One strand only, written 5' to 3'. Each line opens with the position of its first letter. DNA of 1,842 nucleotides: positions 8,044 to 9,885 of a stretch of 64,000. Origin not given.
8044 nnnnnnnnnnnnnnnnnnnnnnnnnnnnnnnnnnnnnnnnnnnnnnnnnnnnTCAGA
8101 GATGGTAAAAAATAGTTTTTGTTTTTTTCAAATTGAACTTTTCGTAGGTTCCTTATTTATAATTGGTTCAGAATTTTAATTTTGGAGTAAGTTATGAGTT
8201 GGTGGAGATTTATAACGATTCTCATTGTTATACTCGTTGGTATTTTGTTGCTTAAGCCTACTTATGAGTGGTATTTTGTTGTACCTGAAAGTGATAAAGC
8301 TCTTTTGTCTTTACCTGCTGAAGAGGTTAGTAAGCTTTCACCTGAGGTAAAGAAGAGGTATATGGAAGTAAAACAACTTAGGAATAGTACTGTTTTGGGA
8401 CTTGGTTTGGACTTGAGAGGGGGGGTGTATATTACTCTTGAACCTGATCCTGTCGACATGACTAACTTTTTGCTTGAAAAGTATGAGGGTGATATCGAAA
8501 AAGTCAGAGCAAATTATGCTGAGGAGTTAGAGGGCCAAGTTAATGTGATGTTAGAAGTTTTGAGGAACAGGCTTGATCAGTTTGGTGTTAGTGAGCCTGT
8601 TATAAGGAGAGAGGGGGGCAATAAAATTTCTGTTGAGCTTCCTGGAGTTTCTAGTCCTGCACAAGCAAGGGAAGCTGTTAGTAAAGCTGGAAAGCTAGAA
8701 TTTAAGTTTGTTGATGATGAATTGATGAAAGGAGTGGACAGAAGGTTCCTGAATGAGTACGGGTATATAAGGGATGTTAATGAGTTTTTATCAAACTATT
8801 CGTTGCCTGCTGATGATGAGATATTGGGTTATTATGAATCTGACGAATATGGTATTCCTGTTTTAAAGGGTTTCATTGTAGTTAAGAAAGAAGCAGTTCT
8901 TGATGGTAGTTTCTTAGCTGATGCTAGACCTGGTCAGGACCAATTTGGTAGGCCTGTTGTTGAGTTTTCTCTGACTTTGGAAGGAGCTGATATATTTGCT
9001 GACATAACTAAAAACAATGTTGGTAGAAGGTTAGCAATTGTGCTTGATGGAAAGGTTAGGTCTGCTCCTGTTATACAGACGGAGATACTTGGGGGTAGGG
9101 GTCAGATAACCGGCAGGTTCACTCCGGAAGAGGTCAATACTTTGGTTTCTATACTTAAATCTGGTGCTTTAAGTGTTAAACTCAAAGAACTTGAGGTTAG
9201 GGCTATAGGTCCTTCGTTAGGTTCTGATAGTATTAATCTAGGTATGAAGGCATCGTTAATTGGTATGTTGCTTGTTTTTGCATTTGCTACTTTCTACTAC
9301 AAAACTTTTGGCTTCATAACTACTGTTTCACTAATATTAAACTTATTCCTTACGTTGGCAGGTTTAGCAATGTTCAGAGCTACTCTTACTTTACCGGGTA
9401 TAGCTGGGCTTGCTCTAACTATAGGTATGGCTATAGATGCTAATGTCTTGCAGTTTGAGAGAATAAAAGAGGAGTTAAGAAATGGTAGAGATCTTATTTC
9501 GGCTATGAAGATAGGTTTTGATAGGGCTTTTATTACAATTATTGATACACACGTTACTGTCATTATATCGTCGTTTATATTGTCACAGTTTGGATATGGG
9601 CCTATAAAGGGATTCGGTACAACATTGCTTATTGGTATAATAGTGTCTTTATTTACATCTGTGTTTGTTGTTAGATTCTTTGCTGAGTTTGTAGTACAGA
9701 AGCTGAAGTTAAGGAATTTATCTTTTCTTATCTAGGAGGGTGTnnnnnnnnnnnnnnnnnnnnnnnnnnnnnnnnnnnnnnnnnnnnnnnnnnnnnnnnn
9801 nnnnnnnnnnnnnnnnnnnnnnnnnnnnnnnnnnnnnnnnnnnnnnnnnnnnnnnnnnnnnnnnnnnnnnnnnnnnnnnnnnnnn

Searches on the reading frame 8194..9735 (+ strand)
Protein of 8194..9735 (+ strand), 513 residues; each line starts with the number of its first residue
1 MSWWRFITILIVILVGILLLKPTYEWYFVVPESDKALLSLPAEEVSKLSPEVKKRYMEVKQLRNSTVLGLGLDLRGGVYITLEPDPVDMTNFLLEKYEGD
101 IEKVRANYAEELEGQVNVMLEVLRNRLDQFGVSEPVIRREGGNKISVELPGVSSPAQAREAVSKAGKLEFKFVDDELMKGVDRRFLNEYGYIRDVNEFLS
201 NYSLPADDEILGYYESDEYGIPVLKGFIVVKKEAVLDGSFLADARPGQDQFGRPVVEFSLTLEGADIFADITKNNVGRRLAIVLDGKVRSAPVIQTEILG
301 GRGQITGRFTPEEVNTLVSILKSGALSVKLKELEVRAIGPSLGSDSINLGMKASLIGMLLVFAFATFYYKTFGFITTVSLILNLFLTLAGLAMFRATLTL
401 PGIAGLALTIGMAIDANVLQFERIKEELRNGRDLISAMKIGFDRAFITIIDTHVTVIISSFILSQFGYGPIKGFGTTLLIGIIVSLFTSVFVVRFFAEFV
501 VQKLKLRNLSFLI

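Call 68: search_protein_families(library=pfam, proteins=[window:8194-9735:+], max_evalue=0.001)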
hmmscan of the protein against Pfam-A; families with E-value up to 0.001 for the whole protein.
window:8194-9735:+ (513 aa): 4 families
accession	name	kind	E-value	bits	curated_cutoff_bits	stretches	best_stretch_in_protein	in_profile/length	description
PF22599.2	SecDF_P1_head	-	4.9e-34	117.1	27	1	227-328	12-114/114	SecDF, P1 head subdomain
PF21760.3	SecD_1st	-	1.8e-20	72.5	27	1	119-175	4-60/60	Protein translocase subunit SecDF, P1 domain, N-terminal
PF02355.23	SecD_SecF_C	-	1.3e-16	61.1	20.5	1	329-494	12-180/189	Protein export membrane protein SecD/SecF, C-terminal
PF03176.21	MMPL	-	0.0001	21.8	20.5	1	384-489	187-291/333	MMPL family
